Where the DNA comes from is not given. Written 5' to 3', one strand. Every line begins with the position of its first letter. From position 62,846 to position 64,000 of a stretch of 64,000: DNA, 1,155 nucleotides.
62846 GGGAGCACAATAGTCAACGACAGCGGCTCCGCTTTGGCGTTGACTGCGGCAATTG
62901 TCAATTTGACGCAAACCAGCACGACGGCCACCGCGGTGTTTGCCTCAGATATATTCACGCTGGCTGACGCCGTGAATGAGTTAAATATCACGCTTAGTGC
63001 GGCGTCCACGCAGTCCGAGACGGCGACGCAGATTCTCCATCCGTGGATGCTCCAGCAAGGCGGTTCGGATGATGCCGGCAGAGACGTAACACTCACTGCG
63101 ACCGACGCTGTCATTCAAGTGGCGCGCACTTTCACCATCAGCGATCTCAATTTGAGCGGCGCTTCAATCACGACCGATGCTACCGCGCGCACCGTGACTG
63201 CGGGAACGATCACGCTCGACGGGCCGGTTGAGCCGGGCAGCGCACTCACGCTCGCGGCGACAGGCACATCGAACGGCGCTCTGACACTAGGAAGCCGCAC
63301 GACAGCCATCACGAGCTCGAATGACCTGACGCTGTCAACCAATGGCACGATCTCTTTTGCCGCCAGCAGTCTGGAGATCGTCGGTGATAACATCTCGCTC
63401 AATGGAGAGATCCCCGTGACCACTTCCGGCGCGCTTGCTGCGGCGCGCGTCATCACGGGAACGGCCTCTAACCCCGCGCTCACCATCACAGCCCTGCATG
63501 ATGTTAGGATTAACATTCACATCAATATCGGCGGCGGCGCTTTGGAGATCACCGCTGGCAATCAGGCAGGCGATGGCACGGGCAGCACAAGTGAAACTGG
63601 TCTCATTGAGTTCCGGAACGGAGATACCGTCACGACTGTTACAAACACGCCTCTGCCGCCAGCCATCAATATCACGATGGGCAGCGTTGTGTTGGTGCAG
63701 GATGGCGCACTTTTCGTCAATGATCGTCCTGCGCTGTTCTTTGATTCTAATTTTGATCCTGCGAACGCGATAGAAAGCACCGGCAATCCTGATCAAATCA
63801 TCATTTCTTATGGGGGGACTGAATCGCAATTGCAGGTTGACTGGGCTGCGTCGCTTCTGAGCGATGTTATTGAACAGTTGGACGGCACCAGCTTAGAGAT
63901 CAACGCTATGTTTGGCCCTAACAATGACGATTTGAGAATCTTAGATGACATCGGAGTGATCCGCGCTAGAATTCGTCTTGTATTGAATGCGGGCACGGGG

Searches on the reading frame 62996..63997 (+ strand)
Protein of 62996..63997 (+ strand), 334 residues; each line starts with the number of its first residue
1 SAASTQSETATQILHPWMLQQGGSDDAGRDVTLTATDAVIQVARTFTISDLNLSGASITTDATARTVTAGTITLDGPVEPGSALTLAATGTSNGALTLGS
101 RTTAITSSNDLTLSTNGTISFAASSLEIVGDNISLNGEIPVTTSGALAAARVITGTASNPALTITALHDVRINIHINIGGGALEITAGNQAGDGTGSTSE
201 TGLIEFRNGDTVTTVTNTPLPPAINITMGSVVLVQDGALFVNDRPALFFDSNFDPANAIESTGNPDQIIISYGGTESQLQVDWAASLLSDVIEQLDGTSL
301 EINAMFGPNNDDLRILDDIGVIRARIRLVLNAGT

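Call 76: find_related_loci(query=window:62996-63997:+, collection=metagenome_contigs, flank=10000)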
Query window:62996-63997:+ (334 aa) in metagenome_contigs; peptide patterns used: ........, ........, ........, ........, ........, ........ (x = any residue, [..] = any of these).
325 stretches matched a pattern, but none encodes a relative of the query by tblastn (E <= 1e-3).
